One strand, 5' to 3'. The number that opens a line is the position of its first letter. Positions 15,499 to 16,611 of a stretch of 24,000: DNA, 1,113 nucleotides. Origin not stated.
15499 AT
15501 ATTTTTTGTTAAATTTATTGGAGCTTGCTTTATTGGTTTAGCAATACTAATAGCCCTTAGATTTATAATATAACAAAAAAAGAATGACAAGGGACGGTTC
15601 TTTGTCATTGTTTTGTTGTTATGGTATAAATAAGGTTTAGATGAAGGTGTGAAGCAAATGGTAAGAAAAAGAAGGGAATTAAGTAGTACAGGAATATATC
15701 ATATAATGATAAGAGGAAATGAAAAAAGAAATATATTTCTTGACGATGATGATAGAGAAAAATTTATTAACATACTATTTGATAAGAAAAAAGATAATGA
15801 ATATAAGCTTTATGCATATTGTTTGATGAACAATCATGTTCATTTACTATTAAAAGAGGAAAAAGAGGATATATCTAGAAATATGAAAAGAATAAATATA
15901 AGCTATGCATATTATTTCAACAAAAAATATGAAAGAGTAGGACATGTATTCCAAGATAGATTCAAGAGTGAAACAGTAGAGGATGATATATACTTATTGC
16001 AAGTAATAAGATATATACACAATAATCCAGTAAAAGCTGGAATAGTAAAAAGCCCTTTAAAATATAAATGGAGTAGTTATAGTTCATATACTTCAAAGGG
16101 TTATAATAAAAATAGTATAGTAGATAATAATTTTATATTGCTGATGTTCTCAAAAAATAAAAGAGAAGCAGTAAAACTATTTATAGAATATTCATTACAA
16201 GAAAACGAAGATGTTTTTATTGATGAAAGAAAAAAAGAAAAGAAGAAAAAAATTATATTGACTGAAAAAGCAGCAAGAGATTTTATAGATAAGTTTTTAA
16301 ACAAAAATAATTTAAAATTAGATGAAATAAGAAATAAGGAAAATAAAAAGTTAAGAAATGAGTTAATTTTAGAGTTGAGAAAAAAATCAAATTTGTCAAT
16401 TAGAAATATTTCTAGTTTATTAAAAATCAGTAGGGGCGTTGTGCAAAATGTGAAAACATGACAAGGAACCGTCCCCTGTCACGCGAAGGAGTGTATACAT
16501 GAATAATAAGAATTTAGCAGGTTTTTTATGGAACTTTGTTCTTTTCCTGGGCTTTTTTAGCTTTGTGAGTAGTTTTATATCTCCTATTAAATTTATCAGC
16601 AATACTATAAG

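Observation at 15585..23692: One autonomous Y1 (IS200/RayT-like) element and three mini-elements with identical deletion junctions: an actively propagated MITE-like family, four copies in 8 kb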

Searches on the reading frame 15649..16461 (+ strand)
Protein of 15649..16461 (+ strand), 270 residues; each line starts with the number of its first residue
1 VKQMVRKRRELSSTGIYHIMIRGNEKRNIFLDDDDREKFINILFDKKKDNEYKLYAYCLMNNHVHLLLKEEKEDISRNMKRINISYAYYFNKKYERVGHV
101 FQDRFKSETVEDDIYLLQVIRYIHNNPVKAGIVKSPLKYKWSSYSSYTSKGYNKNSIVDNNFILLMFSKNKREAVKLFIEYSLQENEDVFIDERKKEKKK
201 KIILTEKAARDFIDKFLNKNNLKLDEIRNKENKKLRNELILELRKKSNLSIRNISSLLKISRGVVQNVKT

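Call 7: search_protein_families(library=pfam, proteins=[window:15649-16461:+], max_evalue=0.1)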
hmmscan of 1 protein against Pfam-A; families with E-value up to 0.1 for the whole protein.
window:15649-16461:+ (270 aa): 1 family
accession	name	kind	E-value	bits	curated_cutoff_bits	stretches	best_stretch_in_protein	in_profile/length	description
PF01797.21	Y1_Tnp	-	1.5e-18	67.5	23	1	16-126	6-121/121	Transposase IS200 like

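Call 8: search_protein_families(library=ncbifam, proteins=[window:15649-16461:+], max_evalue=0.1)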
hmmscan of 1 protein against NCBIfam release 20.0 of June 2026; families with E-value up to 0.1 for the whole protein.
window:15649-16461:+ (270 aa): 4 families
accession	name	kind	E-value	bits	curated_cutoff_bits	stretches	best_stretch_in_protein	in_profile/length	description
NF047646.1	REP_Tyr_transpos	equivalog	8.5e-24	84.1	80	1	7-142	2-146/146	REP-associated tyrosine transposase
NF033573.1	transpos_IS200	equivalog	0.0013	19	55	1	15-97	11-93/126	IS200/IS605 family transposase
NF041432.1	MchS3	subfamily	0.012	16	100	1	26-62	25-61/105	MchS3 family protein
TIGR03830.1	CxxCG_CxxCG_HTH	subfamily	0.062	13.1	61.8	0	218-261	48-91/127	type II TA system antitoxin MqsA family protein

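Call 11: find_encoding_contigs(protein=window:15649-16461:+, flank=10000, max_places=10)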
Protein window:15649-16461:+ (270 aa): no gene with exactly this product is on record in the collection.

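Call 12: find_encoding_contigs(protein=window:15658-16461:+, flank=10000, max_places=10)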
Protein window:15658-16461:+ (267 aa): no gene with exactly this product is on record in the collection.

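Call 27: find_homologous_proteins(query=window:15658-16461:+, max_evalue=1e-10)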
Query window:15658-16461:+ (267 aa): 6090 proteins with E <= 1e-10 among 7428 candidates; the best 120 are listed.
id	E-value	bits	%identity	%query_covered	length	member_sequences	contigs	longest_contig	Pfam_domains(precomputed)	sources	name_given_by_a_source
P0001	3.3e-163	559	100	100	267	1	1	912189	PF01797.22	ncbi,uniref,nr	ncbi:REP-associated tyrosine transposase [Maledivibacter halophilus]|uniref:REP element-mobilizing t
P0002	2.2e-87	311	54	99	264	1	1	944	PF01797.22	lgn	-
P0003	8.1e-87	309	57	99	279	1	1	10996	PF01797.22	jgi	-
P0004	2.0e-85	305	53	100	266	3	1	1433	PF01797.22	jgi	jgi:REP element-mobilizing transposase RayT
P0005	2.5e-85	304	54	99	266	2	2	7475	PF01797.22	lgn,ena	-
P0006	2.7e-85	304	54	100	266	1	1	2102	PF01797.22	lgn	-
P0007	4.6e-85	303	54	100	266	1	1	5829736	PF01797.22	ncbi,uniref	ncbi:hypothetical protein SRRS_42120 [Sporomusa rhizae]|uniref:REP-associated tyrosine transposase n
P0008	8.2e-85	303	53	98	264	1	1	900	PF01797.22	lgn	-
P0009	1.9e-84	301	54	100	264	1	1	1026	PF01797.22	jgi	-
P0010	2.9e-84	301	55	98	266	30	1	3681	PF01797.22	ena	-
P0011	3.7e-84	300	55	100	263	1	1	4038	PF01797.22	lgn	-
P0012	4.0e-84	300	55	100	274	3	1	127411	PF01797.22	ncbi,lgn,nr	ncbi:MAG: transposase [Pelotomaculum sp.]|nr:transposase [Pelotomaculum sp.]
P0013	4.5e-84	300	53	100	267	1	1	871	PF01797.22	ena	-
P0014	6.8e-84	300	55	99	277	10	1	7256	PF01797.22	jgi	-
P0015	7.1e-84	299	56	98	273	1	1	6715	PF01797.22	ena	-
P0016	7.4e-84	299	54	100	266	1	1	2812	PF01797.22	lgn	-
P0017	7.6e-84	299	53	100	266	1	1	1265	PF01797.22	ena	-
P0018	8.0e-84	299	53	100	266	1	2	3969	PF01797.22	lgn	-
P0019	9.7e-84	299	54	100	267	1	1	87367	PF01797.22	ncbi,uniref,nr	ncbi:REP-associated tyrosine transposase [Thermotalea metallivorans]|uniref:Transposase IS200-like d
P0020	1.0e-83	299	55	99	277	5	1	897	PF01797.22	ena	-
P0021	2.0e-83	298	55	99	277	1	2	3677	PF01797.22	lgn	-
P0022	2.3e-83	298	55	100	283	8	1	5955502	PF01797.22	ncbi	ncbi:transposase [Sporomusa acidovorans]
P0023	2.9e-83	297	53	100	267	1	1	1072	PF01797.22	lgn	-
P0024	3.0e-83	297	53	99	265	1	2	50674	PF01797.22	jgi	jgi:putative transposase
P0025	3.1e-83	297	55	100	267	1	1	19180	PF01797.22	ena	-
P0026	3.3e-83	297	53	100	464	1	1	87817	PF01797.22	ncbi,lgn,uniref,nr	ncbi:Hypothetical protein LUCI_2026 [Lucifera butyrica]|uniref:Transposase IS200-like domain-contain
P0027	3.5e-83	297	53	100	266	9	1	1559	PF01797.22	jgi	jgi:putative transposase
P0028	4.1e-83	297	54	99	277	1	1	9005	PF01797.22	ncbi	-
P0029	6.5e-83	296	52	100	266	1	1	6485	PF01797.22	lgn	-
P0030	6.5e-83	296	53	100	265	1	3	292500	PF01797.22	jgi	jgi:putative transposase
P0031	1.5e-82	295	53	100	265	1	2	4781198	PF01797.22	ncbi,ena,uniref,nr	ncbi:MAG TPA: transposase [Methylomusa anaerophila]|uniref:Transposase IS200 like protein n=1 Tax=Me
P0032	1.9e-82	295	53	100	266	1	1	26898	PF01797.22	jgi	-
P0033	1.9e-82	295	51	100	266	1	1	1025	PF01797.22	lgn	-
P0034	2.0e-82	295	54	100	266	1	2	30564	PF01797.22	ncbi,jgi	-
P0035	2.2e-82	295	53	100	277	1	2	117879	PF01797.22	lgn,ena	-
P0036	3.0e-82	294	53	100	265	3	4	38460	PF01797.22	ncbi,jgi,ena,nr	ncbi:MAG: transposase like protein, partial [Firmicutes bacterium]|nr:transposase like protein [Baci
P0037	3.0e-82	294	52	100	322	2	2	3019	PF01797.22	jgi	-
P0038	3.7e-82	294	54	100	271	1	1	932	PF01797.22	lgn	-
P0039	4.3e-82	294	52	100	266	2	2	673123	PF01797.22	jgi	jgi:putative transposase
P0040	4.6e-82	294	54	100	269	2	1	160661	PF01797.22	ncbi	-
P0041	7.4e-82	293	52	100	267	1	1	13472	PF01797.22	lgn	-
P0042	9.4e-82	292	52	100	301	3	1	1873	PF01797.22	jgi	-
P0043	9.8e-82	292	54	99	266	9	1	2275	PF01797.22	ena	-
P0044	1.4e-81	292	54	100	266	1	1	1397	PF01797.22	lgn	-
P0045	2.2e-81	291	54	100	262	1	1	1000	PF01797.22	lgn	-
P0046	2.8e-81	291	53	99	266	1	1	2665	PF01797.22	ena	-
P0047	4.3e-81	290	53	100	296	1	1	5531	PF01797.22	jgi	jgi:REP element-mobilizing transposase RayT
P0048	6.3e-81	290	50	100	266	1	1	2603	PF01797.22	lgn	-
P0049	8.3e-81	289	53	100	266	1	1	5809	PF01797.22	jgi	jgi:putative transposase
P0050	9.3e-81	289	54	100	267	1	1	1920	PF01797.22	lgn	-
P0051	1.1e-80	289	53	100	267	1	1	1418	PF01797.22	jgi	-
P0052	1.1e-80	289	54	99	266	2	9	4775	PF01797.22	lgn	-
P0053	1.4e-80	289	51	100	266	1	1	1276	PF01797.22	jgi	-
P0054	1.5e-80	289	51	100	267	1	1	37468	PF01797.22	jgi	jgi:putative transposase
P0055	1.6e-80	288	53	98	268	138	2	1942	PF01797.22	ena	-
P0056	1.6e-80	288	53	99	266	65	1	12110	PF01797.22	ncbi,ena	ncbi:hypothetical protein ES702_05184 [subsurface metagenome]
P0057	1.9e-80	288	51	100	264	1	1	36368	PF01797.22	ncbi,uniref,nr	ncbi:hypothetical protein P22_3844 [Propionispora sp. 2/2-37]|uniref:transposase n=1 Tax=Propionispo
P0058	1.9e-80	288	52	100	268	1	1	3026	PF01797.22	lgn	-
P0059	1.9e-80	288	53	99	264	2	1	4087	PF01797.22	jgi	jgi:REP element-mobilizing transposase RayT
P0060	2.0e-80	288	53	97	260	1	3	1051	PF01797.22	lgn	-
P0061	2.0e-80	288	53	99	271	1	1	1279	PF01797.22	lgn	-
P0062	2.2e-80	288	53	99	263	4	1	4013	PF01797.22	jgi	-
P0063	2.4e-80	288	51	99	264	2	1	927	PF01797.22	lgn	-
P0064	2.5e-80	288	53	99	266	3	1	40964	PF01797.22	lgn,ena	-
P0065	2.5e-80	288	54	100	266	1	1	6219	PF01797.22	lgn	-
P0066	2.5e-80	288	52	99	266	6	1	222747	PF01797.22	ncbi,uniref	ncbi:REP-associated tyrosine transposase [Pelotomaculum propionicicum]|uniref:REP-associated tyrosin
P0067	2.6e-80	288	51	100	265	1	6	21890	PF01797.22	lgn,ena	-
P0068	2.6e-80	288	53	99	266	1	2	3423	PF01797.22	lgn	-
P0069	3.0e-80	288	52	100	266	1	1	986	PF01797.22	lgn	-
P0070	3.3e-80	287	53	100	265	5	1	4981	PF01797.22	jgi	jgi:REP element-mobilizing transposase RayT/DNA-binding transcriptional regulator YiaG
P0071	3.3e-80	287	52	100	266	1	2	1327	PF01797.22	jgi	-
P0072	3.9e-80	287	50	100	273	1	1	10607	PF01797.22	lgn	-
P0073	4.2e-80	287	54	99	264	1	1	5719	PF01797.22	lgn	-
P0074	4.6e-80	287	52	100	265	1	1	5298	PF01797.22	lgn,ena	-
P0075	6.0e-80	287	52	100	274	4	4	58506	PF01797.22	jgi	-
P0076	6.1e-80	287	54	98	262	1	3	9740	PF01797.22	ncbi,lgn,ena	-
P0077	6.7e-80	286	55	93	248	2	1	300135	PF01797.22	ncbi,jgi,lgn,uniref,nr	ncbi:REP element-mobilizing transposase RayT [Desulfoscipio geothermicus DSM 3669]|uniref:REP elemen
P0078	7.0e-80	286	56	100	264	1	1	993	PF01797.22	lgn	-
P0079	7.1e-80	286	49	100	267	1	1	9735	PF01797.22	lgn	-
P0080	7.4e-80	286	55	100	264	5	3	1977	PF01797.22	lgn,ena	-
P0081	7.6e-80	286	55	100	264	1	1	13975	PF01797.22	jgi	-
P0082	7.6e-80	286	59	86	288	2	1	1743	PF01797.22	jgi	-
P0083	8.1e-80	286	54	99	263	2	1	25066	PF01797.22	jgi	-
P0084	8.3e-80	286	56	100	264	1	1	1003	PF01797.22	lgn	-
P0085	8.6e-80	286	54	99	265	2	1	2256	PF01797.22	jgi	jgi:REP element-mobilizing transposase RayT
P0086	1.0e-79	286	56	100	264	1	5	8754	PF01797.22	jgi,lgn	jgi:REP element-mobilizing transposase RayT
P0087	1.2e-79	286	51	99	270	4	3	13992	PF01797.22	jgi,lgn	-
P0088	1.3e-79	286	52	99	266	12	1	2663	PF01797.22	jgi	jgi:REP element-mobilizing transposase RayT/biotin operon repressor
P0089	1.8e-79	285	51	99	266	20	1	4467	PF01797.22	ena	-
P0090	1.9e-79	285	52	98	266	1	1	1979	PF01797.22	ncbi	-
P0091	2.0e-79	285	55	100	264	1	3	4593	PF01797.22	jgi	jgi:REP element-mobilizing transposase RayT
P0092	2.0e-79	285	49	99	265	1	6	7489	PF01797.22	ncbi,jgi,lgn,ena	-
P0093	2.2e-79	285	55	100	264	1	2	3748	PF01797.22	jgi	jgi:REP element-mobilizing transposase RayT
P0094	3.3e-79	284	52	99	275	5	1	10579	PF01797.22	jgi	jgi:REP element-mobilizing transposase RayT/biotin operon repressor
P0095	3.5e-79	284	55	100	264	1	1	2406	PF01797.22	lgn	-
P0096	3.6e-79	284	55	100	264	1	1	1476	PF01797.22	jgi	jgi:REP element-mobilizing transposase RayT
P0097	4.3e-79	284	53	98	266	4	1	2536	PF01797.22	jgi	-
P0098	4.4e-79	284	56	100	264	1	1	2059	PF01797.22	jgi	jgi:REP element-mobilizing transposase RayT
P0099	5.0e-79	284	52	99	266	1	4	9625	PF01797.22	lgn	-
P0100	5.8e-79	283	55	100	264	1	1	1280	PF01797.22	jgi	-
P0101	8.6e-79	283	52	100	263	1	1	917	PF01797.22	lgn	-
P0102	8.9e-79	283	52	98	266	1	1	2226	PF01797.22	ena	-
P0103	9.3e-79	283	51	99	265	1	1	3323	PF01797.22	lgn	-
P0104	1.0e-78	283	52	99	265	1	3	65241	PF01797.22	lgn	-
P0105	1.4e-78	282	51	100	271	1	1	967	PF01797.22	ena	-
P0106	1.5e-78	282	52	100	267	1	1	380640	PF01797.22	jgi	-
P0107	1.6e-78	282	51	99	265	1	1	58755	PF01797.22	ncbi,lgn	-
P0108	1.6e-78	282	52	99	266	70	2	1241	PF01797.22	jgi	-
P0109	1.6e-78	282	55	100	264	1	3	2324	PF01797.22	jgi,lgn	jgi:REP element-mobilizing transposase RayT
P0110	1.8e-78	282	51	99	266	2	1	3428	PF01797.22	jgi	jgi:REP element-mobilizing transposase RayT/biotin operon repressor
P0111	1.9e-78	282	55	100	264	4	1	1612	PF01797.22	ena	-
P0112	2.3e-78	281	49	100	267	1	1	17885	PF01797.22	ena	-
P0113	2.4e-78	281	53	100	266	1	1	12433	PF01797.22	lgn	-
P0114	2.4e-78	281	50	99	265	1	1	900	PF01797.22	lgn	-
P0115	3.2e-78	281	50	98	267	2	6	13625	PF01797.22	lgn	-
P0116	3.5e-78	281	52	94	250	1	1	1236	PF01797.22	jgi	-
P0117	3.5e-78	281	54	100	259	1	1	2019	PF01797.22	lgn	-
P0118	3.6e-78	281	54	100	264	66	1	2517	PF01797.22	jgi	-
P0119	4.1e-78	281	54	94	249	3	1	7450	PF01797.22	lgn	-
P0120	4.9e-78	280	53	96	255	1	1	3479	PF01797.22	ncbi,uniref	ncbi:REP-associated tyrosine transposase, partial [Lutispora sp.]|uniref:REP-associated tyrosine tra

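Call 43: search_solved_structures(query=window:15658-16458:+, max_evalue=1, show_alignments=1)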
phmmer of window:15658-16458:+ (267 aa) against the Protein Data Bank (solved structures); distinct sequences matched with E-value up to 1: 1.
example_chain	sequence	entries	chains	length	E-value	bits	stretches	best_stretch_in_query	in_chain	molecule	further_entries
4er8_A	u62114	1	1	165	0.0038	20.3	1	34-148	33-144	TnpArep for protein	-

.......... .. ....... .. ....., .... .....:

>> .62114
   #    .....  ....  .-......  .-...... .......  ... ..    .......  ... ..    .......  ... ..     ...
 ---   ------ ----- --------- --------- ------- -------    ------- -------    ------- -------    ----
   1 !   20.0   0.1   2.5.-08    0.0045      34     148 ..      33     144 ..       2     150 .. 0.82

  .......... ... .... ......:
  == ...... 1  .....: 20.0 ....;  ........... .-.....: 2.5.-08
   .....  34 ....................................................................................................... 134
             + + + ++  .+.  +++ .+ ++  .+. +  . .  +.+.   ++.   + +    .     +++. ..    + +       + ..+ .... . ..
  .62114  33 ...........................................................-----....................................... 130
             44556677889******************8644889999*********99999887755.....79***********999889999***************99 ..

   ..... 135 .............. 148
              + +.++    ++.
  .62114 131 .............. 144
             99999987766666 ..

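Call 51: search_protein_families(library=pfam, alignment_id=A2, max_evalue=0.01)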
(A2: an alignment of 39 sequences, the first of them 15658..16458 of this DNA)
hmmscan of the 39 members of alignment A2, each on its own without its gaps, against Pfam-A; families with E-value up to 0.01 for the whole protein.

A. member 1, window:15658-16458:+ (267 aa): 1 family
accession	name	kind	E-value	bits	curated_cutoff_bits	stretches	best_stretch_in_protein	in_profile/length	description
PF01797.21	Y1_Tnp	-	1.5e-18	67.5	23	1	13-123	6-121/121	Transposase IS200 like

B. families by the number of members that match (of 39 scanned): 12 families
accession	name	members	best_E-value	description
PF01797.21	Y1_Tnp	39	4e-19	Transposase IS200 like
PF13384.12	HTH_23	5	0.00022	Homeodomain-like domain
PF13412.12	HTH_24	5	0.00062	Winged helix-turn-helix DNA-binding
PF02796.21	HTH_7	3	0.00039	Helix-turn-helix domain of resolvase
PF01022.26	HTH_5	3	0.0011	Bacterial regulatory protein, arsR family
PF08279.18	HTH_11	3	0.0046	HTH domain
PF25212.1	HVO_A0114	2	0.0038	HVO_A0114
PF12844.13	HTH_19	2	0.0039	Helix-turn-helix domain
PF01381.28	HTH_3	1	0.0002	Helix-turn-helix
PF13404.12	HTH_AsnC-type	1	0.0029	AsnC-type helix-turn-helix domain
PF01399.33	PCI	1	0.0056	PCI domain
PF08281.18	Sigma70_r4_2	1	0.0072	Sigma-70, region 4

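Call 55: predict_structure(alignment_id=A2)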
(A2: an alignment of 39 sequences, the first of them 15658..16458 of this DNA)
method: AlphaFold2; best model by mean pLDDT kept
length: 267 residues; sequences in the alignment: 39
mean_pLDDT: 86.9   pTM: 0.66
mean pLDDT of the five models: 86.9, 85.9, 85.8, 84.8, 84.0
residues with pLDDT >= 90: 165; 70-90: 73; 50-70: 21; < 50: 8
segments of 3 or more residues with pLDDT < 50: 190-195
pLDDT, mean of each block of 10 residues (from residue 1): 63 93 90 95 86 95 93 91 94 85 89 94 94 93 74 81 94 94 69 57 88 93 88 92 86 90 81
secondary structure, 60 per line:
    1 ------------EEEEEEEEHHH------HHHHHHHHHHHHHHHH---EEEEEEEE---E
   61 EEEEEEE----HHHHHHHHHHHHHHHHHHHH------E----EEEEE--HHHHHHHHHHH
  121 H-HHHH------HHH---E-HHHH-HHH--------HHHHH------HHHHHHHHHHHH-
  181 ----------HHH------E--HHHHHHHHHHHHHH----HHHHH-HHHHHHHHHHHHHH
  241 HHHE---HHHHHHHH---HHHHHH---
elements in order: E13-20 H30-45 E49-56 E60-67 H72-91 E103-107 H110-121 H123-126 H141-144 H157-161 H168-179 H203-216 H221-225 H227-243 H248-255 H259-264

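Call 58: fold_search(model_id=the predicted structure, library=pdb)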
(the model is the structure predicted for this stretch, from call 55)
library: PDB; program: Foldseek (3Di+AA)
matches with E <= 10: 1217; with E <= 0.001: 21
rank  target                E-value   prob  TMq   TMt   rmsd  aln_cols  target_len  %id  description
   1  4er8_A                4.1e-08  1.00  0.47  0.74   2.2       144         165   19  Structure of the REP associates tyrosine transposase bound to a REP hairpin (released 2012-08-15)
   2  2xma_B                6.8e-05  1.00  0.33  0.62   2.3       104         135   20  DEINOCOCCUS RADIODURANS ISDRA2 TRANSPOSASE RIGHT END DNA COMPLEX (released 2010-10-13)
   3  2xqc_D                7.6e-05  1.00  0.34  0.65   9.3       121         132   20  DEINOCOCCUS RADIODURANS ISDRA2 TRANSPOSASE COMPLEXED WITH LEFT END RECOGNITION AND CLEAVAGE SITE AND ZN (released 2010-10-13)
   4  2xo6_D                1.0e-04  1.00  0.33  0.65   2.3       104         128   19  DEINOCOCCUS RADIODURANS ISDRA2 TRANSPOSASE Y132F MUTANT COMPLEXED WITH LEFT END RECOGNITION AND CLEAVAGE SITE (released 2010-10-13)
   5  2xma_A                1.1e-04  1.00  0.33  0.60   2.2       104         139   19  DEINOCOCCUS RADIODURANS ISDRA2 TRANSPOSASE RIGHT END DNA COMPLEX (released 2010-10-13)
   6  2xm3_C                1.1e-04  1.00  0.33  0.65   2.2       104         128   19  Deinococcus radiodurans ISDra2 Transposase Left end DNA complex (released 2010-10-13)
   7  2xma_E                1.1e-04  1.00  0.33  0.60   2.2       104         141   19  DEINOCOCCUS RADIODURANS ISDRA2 TRANSPOSASE RIGHT END DNA COMPLEX (released 2010-10-13)
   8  2a6m_B                1.3e-04  1.00  0.32  0.54  10.4       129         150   15  Crystal Structure of the ISHp608 Transposase (released 2005-10-25)
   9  2xo6_A                1.3e-04  1.00  0.33  0.63   2.2       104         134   19  DEINOCOCCUS RADIODURANS ISDRA2 TRANSPOSASE Y132F MUTANT COMPLEXED WITH LEFT END RECOGNITION AND CLEAVAGE SITE (released 2010-10-13)
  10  2xm3_D                1.6e-04  1.00  0.33  0.65   2.2       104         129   19  Deinococcus radiodurans ISDra2 Transposase Left end DNA complex (released 2010-10-13)
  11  2xm3_A                1.7e-04  1.00  0.33  0.66   2.2       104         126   19  Deinococcus radiodurans ISDra2 Transposase Left end DNA complex (released 2010-10-13)
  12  2xm3_B                1.8e-04  1.00  0.32  0.62   2.9       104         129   20  Deinococcus radiodurans ISDra2 Transposase Left end DNA complex (released 2010-10-13)
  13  2vjv_A                2.1e-04  1.00  0.34  0.69   5.1       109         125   11  Crystal structure of the IS608 transposase in complex with left end 26-mer DNA hairpin and a 6-mer DNA representing th (released 2008-02-19)
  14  2f4f_A                2.3e-04  1.00  0.32  0.62  12.9       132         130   17  Crystal structure of IS200 transposase (released 2005-12-13)
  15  2fyx_A                2.6e-04  1.00  0.33  0.63   8.0       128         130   21  Crystal structure of a putative transposase (dr_0177) from deinococcus radiodurans r1 at 1.90 A resolution (released 2006-02-21)
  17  2a6m_A                2.9e-04  1.00  0.31  0.60   8.6       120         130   17  Crystal Structure of the ISHp608 Transposase (released 2005-10-25)
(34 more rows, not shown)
